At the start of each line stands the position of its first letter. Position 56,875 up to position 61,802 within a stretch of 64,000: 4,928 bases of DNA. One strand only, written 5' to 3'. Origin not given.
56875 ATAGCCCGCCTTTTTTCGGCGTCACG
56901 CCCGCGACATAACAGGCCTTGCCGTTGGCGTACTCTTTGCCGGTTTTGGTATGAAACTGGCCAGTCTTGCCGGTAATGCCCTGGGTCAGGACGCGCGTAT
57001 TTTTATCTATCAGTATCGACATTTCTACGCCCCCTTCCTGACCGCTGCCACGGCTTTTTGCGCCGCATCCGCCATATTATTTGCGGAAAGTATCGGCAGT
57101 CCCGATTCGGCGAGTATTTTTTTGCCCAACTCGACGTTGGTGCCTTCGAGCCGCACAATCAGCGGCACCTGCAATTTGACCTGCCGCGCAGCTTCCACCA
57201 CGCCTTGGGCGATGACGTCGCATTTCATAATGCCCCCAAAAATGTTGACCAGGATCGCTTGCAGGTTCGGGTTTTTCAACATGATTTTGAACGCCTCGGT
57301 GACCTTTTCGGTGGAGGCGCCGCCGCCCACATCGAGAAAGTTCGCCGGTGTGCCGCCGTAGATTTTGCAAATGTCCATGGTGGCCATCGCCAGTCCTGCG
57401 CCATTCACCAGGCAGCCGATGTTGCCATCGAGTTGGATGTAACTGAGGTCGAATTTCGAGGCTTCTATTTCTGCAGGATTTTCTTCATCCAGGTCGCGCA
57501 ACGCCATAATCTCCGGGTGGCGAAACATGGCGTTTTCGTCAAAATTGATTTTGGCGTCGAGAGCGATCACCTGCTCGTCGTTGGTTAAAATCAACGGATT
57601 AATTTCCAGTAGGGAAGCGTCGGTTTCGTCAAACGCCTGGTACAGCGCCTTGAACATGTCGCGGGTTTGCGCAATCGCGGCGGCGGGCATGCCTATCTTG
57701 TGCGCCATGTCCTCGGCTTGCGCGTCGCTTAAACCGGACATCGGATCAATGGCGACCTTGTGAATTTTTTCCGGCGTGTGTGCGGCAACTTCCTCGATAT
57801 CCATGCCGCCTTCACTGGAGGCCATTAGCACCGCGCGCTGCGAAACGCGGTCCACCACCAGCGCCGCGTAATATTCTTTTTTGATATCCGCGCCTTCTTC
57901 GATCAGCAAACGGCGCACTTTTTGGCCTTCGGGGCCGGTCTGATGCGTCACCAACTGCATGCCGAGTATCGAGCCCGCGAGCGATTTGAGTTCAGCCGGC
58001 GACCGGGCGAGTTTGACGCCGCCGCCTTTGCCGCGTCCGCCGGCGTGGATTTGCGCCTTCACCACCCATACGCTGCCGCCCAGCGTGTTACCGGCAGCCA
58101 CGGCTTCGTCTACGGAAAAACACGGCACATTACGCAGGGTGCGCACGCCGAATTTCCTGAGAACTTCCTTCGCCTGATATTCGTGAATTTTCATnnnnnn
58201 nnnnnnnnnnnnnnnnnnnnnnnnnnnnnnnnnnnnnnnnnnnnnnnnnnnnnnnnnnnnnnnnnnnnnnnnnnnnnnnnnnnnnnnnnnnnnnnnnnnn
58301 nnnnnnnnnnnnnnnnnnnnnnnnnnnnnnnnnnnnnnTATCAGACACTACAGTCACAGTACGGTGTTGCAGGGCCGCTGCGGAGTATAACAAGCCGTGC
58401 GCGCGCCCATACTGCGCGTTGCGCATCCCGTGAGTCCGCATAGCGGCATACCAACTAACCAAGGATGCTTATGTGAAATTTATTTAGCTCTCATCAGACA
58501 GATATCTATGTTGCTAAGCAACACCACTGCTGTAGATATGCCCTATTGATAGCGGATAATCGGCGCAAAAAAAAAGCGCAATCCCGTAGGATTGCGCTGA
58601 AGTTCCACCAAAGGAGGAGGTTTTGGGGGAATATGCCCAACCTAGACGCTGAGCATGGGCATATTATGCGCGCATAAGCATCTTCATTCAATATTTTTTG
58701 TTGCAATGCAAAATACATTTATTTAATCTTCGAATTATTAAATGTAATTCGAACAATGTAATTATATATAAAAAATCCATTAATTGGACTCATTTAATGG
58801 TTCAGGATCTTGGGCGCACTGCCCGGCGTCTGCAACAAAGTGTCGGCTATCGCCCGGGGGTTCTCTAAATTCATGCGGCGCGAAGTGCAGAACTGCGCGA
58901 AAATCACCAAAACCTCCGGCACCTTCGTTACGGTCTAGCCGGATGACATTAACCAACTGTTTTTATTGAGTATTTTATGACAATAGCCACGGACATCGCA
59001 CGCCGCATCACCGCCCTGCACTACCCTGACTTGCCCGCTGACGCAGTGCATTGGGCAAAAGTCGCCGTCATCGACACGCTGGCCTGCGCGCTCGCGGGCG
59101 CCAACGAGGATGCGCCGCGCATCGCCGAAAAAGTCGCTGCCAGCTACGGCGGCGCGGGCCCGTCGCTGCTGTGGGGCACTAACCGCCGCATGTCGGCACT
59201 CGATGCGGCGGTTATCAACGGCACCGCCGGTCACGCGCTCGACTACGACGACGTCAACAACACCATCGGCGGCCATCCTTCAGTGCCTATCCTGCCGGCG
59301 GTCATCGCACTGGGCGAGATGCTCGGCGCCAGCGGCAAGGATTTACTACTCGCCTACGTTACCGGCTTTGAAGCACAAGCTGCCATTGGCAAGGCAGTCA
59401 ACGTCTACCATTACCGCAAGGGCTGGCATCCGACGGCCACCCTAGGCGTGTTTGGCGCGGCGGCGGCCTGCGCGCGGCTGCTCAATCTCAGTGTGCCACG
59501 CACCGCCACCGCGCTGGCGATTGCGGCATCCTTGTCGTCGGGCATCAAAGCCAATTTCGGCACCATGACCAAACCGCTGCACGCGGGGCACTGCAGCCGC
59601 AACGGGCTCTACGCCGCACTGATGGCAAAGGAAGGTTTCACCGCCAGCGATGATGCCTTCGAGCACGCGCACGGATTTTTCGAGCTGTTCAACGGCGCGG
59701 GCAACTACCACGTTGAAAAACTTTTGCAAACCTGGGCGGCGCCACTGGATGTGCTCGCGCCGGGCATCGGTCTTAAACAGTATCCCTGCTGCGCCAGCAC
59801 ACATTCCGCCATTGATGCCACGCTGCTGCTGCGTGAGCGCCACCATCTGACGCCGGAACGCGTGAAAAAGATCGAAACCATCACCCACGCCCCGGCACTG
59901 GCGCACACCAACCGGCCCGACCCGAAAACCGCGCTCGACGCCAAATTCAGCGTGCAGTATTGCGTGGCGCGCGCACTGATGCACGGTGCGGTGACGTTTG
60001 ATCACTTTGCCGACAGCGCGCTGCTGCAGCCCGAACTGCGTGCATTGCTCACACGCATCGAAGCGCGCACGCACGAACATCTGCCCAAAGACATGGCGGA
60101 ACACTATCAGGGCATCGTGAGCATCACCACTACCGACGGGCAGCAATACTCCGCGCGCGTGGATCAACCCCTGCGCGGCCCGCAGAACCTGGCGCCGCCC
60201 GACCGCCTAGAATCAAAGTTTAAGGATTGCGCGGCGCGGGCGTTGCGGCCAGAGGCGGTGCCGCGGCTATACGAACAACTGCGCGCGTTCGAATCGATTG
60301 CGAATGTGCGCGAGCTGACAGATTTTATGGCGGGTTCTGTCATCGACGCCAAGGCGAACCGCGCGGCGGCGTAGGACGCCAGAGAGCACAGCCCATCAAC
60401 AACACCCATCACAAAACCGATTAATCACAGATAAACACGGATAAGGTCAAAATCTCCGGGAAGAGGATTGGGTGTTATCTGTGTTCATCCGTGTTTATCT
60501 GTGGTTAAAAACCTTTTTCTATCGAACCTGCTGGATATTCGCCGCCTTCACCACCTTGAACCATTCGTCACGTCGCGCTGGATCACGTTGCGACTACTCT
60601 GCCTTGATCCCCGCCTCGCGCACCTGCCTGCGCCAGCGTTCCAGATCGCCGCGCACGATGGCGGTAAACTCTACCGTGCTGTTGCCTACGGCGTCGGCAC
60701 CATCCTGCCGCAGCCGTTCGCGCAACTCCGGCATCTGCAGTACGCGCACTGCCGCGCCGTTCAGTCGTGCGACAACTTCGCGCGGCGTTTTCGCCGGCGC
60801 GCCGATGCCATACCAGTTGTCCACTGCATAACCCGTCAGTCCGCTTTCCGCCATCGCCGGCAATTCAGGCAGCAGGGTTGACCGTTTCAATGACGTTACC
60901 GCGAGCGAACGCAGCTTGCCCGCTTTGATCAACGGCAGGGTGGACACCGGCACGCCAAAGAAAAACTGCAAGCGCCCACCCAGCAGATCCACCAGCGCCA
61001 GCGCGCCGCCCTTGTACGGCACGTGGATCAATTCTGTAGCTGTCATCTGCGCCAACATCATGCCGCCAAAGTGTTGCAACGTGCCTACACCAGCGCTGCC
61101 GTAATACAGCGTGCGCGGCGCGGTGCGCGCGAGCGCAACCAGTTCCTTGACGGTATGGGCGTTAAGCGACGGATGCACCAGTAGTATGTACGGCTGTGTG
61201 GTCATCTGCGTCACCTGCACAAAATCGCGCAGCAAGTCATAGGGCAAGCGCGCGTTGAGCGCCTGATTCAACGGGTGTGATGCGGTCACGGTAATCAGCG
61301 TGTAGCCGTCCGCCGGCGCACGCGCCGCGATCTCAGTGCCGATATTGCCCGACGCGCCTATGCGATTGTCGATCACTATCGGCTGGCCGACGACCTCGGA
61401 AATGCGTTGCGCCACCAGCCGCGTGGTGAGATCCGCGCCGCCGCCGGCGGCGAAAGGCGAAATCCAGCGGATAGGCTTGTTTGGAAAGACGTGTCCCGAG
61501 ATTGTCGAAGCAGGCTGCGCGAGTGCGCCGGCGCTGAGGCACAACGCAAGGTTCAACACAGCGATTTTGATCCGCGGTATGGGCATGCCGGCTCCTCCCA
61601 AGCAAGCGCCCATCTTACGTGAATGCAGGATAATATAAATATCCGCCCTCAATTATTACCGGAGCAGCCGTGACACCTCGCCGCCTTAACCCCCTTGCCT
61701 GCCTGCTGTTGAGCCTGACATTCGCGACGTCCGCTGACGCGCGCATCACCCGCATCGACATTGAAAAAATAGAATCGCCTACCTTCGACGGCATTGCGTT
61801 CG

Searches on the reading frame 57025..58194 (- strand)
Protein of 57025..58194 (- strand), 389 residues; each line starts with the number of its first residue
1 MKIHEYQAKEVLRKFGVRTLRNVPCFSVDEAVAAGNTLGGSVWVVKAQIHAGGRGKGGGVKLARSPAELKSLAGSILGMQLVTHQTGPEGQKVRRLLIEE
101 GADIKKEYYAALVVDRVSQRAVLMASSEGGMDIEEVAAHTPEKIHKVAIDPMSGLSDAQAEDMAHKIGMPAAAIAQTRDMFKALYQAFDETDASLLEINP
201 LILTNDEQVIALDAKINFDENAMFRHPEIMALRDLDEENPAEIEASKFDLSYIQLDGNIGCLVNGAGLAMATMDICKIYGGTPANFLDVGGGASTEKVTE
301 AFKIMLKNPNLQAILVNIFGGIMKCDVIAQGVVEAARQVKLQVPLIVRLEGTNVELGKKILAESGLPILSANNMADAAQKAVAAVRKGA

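Call 8: search_protein_families(library=ncbifam, proteins=[window:57025-58194:-])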
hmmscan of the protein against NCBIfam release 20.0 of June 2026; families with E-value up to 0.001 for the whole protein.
window:57025-58194:- (389 aa): 4 families
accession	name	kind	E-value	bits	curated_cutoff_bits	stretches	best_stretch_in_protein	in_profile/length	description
NF001913.0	PRK00696.1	equivalog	2.6e-175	583.1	370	1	1-386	1-386/388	ADP-forming succinate--CoA ligase subunit beta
TIGR01016.1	sucCoAbeta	subfamily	3.5e-158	526.6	375.55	1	1-385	1-385/386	succinate-CoA ligase subunit beta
NF010647.0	PRK14046.1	equivalog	7.1e-157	522.5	604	1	1-387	1-387/392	malate--CoA ligase subunit beta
TIGR02717.1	AcCoA-syn-alpha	equivalog_domain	1.9e-05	23.5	567.15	1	283-381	343-442/447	acetate--CoA ligase alpha subunit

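Call 71: find_homologous_proteins(query=window:57025-58194:-, max_evalue=1e-100)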
Query window:57025-58194:- (389 aa): 8000 proteins with E <= 1e-100 among 8000 candidates; the best 120 are listed.
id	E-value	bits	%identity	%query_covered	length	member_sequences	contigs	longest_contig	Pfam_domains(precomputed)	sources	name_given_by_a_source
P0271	2.2e-256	868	-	-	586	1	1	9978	PF00549.25,PF08442.16,PF13549.12,PF24948.2,PF19045.5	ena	-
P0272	3.0e-237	805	96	99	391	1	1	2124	PF00549.25,PF08442.16,PF13549.12,PF24948.2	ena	-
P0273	2.8e-229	778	92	100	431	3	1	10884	PF00549.25,PF08442.16,PF13549.12,PF24948.2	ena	-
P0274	3.1e-229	778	92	96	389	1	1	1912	PF00549.25,PF08442.16,PF13549.12,PF24948.2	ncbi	-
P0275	7.6e-229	777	92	100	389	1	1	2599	PF00549.25,PF08442.16,PF13549.12,PF24948.2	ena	-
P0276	1.3e-228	776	92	99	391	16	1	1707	PF00549.25,PF08442.16,PF13549.12,PF24948.2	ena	-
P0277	5.1e-228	774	91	96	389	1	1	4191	PF00549.25,PF08442.16,PF13549.12,PF24948.2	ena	-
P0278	1.5e-227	773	90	100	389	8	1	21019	PF00549.25,PF08442.16,PF13549.12,PF24948.2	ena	-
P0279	8.8e-227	770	91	100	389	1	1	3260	PF00549.25,PF08442.16,PF13549.12,PF24948.2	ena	-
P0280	3.0e-226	768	90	100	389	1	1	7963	PF00549.25,PF08442.16,PF13549.12,PF24948.2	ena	-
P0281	1.5e-225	766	90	100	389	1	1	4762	PF00549.25,PF08442.16,PF13549.12,PF24948.2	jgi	-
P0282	2.2e-225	766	90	96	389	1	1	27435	PF00549.25,PF08442.16,PF13549.12,PF24948.2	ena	-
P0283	2.8e-225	765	90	96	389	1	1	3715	PF00549.25,PF08442.16,PF13549.12,PF24948.2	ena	-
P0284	3.2e-225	765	90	100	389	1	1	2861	PF00549.25,PF08442.16,PF13549.12,PF24948.2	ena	-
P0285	3.9e-225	765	90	96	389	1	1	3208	PF00549.25,PF08442.16,PF13549.12,PF24948.2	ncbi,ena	-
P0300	2.0e-221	753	88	100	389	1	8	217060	PF00549.25,PF08442.16,PF13549.12,PF24948.2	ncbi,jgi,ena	jgi:succinyl-CoA synthetase beta subunit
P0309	1.7e-218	743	87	96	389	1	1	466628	PF00549.25,PF08442.16,PF13549.12,PF24948.2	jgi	-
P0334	2.7e-209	713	84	100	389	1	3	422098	PF00549.25,PF08442.16,PF13549.12,PF24948.2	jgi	jgi:succinyl-CoA synthetase beta subunit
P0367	7.4e-202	688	80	99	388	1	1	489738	PF00549.25,PF08442.16,PF13549.12,PF24948.2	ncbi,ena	-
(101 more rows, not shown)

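Call 72: find_encoding_contigs(protein=P0300, flank=8000, max_places=1)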
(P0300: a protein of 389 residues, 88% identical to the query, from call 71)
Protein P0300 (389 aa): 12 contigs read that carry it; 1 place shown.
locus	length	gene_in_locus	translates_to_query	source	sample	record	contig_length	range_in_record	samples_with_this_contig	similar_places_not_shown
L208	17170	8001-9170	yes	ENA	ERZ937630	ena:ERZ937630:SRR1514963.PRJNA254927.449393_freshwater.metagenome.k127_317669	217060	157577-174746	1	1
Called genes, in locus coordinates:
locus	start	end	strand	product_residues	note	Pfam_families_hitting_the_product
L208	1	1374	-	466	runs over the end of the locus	PF00206:Lyase_1, PF08328:ASL_C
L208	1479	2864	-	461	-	PF03972:MmgE_PrpD_N, PF19305:MmgE_PrpD_C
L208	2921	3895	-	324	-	PF03401:TctC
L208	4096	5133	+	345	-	PF03401:TctC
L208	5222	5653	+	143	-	PF01035:DNA_binding_1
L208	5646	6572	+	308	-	PF02899:Phage_int_SAM_1, PF13495:Phage_int_SAM_4, PF00589:Phage_integrase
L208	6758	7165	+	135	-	-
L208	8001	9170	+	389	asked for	PF08442:ATP-grasp_2, PF13549:ATP-grasp_5 (weak), PF24948:Citrate_synth_N, PF00549:Ligase_CoA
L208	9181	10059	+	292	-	PF02629:CoA_binding, PF00549:Ligase_CoA, PF13607:Succ_CoA_lig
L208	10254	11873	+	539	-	PF01257:2Fe-2S_thioredx, PF01512:Complex1_51K, PF10531:SLBB (weak), PF10589:NADH_4Fe-4S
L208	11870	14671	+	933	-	PF00111:Fer2 (weak), PF13510:Fer2_4, PF14697:Fer4_21 (weak), PF22117:Fer4_Nqo3 (weak), PF12838:Fer4_7, PF04879:Molybdop_Fe4S4, PF00384:Molybdopterin, PF01568:Molydop_binding, +4 more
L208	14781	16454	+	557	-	PF01268:FTHFS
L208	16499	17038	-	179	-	PF13279:4HBT_2, PF03061:4HBT (weak)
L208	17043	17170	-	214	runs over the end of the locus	PF09335:VTT_dom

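Call 73: find_encoding_contigs(protein=P0309, flank=8000, max_places=1)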
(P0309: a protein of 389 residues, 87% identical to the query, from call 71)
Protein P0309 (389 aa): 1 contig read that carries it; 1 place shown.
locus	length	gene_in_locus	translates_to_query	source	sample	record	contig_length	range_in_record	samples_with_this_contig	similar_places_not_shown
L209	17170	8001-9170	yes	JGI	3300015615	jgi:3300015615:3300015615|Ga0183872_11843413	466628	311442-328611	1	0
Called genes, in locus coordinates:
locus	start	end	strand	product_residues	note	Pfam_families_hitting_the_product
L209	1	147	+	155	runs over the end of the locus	PF14588:YjgF_endoribonc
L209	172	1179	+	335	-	PF03401:TctC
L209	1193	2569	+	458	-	PF03150:CCP_MauG, PF00034:Cytochrom_C (faint)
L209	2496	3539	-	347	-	PF09587:PGA_cap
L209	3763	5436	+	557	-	PF01011:PQQ, PF13360:PQQ_2, PF07774:EMC1_C (faint), PF13570:Beta-prop_ACSF4 (faint), PF01011:PQQ, PF13360:PQQ_2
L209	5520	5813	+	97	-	PF13442:Cytochrome_CBB3, PF00034:Cytochrom_C (faint)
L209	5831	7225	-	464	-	PF03972:MmgE_PrpD_N, PF19305:MmgE_PrpD_C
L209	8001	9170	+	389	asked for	PF08442:ATP-grasp_2, PF13549:ATP-grasp_5 (faint), PF24948:Citrate_synth_N, PF00549:Ligase_CoA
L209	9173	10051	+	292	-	PF02629:CoA_binding, PF00549:Ligase_CoA, PF13607:Succ_CoA_lig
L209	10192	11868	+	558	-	PF01257:2Fe-2S_thioredx, PF01512:Complex1_51K, PF10531:SLBB (weak), PF10589:NADH_4Fe-4S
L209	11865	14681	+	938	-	PF00111:Fer2 (weak), PF13510:Fer2_4, PF14697:Fer4_21 (weak), PF22117:Fer4_Nqo3 (weak), PF12838:Fer4_7, PF04879:Molybdop_Fe4S4, PF00384:Molybdopterin, PF01568:Molydop_binding, +3 more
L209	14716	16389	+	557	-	PF01268:FTHFS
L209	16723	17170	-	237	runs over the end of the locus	PF03741:TerC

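Call 74: find_encoding_contigs(protein=P0334, flank=8000, max_places=1)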
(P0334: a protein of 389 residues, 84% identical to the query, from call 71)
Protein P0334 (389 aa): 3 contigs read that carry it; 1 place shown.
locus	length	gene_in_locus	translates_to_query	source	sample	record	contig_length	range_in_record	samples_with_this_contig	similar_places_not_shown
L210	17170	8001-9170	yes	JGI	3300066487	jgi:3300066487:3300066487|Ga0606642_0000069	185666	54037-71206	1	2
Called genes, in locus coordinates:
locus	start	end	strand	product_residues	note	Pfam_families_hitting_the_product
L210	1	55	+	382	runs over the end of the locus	PF00291:PALP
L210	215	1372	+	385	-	PF02746:MR_MLE_N, PF13378:MR_MLE_C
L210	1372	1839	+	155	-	PF14588:YjgF_endoribonc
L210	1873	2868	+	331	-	PF03401:TctC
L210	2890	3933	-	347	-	PF09587:PGA_cap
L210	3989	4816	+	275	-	PF03737:RraA-like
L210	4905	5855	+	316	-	PF03069:FmdA_AmdA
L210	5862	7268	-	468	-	PF03972:MmgE_PrpD_N, PF19305:MmgE_PrpD_C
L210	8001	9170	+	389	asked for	PF08442:ATP-grasp_2, PF13549:ATP-grasp_5 (weak), PF24948:Citrate_synth_N, PF00549:Ligase_CoA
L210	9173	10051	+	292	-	PF02629:CoA_binding, PF00549:Ligase_CoA, PF13607:Succ_CoA_lig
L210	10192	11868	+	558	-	PF01257:2Fe-2S_thioredx, PF01512:Complex1_51K, PF10531:SLBB (weak), PF10589:NADH_4Fe-4S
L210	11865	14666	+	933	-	PF00111:Fer2 (weak), PF13510:Fer2_4, PF22117:Fer4_Nqo3, PF12838:Fer4_7, PF13187:Fer4_9, PF04879:Molybdop_Fe4S4, PF00384:Molybdopterin, PF01568:Molydop_binding, +2 more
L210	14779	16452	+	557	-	PF01268:FTHFS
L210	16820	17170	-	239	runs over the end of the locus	PF03741:TerC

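Call 75: find_encoding_contigs(protein=P0367, flank=8000, max_places=1)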
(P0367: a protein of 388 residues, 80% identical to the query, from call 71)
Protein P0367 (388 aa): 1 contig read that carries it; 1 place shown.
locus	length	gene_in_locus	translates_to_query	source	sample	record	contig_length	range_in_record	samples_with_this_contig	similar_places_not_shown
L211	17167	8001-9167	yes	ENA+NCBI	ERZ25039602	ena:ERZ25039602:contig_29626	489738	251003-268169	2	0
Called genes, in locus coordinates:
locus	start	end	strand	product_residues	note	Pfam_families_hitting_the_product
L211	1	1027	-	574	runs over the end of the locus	PF00672:HAMP, PF00211:Guanylate_cyc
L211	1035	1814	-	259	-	PF00106:adh_short, PF08659:KR, PF23441:SDR (weak), PF13561:adh_short_C2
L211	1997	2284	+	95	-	-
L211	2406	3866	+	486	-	PF00291:PALP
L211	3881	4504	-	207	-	PF01738:DLH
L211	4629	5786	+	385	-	PF02746:MR_MLE_N, PF13378:MR_MLE_C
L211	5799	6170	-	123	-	PF09587:PGA_cap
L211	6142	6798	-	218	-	PF09587:PGA_cap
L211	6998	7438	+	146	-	PF00582:Usp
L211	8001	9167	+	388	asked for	PF08442:ATP-grasp_2, PF13549:ATP-grasp_5 (weak), PF24948:Citrate_synth_N, PF00549:Ligase_CoA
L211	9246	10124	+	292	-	PF02629:CoA_binding, PF00549:Ligase_CoA, PF13607:Succ_CoA_lig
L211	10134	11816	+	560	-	PF01257:2Fe-2S_thioredx, PF01512:Complex1_51K, PF10531:SLBB, PF10589:NADH_4Fe-4S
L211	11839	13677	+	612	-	PF00111:Fer2, PF13510:Fer2_4, PF12838:Fer4_7, PF13183:Fer4_8 (weak), PF13187:Fer4_9 (weak), PF14697:Fer4_21 (weak), PF22117:Fer4_Nqo3 (weak), PF04879:Molybdop_Fe4S4, +1 more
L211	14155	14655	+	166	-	PF01568:Molydop_binding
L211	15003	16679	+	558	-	PF01268:FTHFS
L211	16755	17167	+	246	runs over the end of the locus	PF03741:TerC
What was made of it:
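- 49664..58194 (-): Operon sucC-sucD-(NuoE/F-like formate dehydrogenase subunit)-formate dehydrogenase alpha-fhs (formate-tetrahydrofolate ligase). The same gene order is found in L208-L211 (calls 72-75).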

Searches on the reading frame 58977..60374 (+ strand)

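Call 33: search_protein_families(library=pfam, proteins=[window:58977-60374:+], max_evalue=0.00001)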
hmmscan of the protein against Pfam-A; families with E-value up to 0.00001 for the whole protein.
window:58977-60374:+ (465 aa): 2 families
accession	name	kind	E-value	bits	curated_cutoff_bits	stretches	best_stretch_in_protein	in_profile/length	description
PF03972.19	MmgE_PrpD_N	-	3.5e-65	220.1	32.1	1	6-243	2-240/244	MmgE/PrpD N-terminal domain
PF19305.4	MmgE_PrpD_C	-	1.4e-38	132.9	32.1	1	269-426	1-159/173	MmgE/PrpD C-terminal domain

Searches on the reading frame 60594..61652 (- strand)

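Call 33: search_protein_families(library=pfam, proteins=[window:60594-61652:-], max_evalue=0.00001)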
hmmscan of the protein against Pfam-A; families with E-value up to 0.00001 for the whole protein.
window:60594-61652:- (352 aa): 1 family
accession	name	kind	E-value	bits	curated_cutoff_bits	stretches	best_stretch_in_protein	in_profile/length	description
PF03401.19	TctC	-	9.4e-60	202.9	27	1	78-348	3-273/274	Tripartite tricarboxylate transporter family receptor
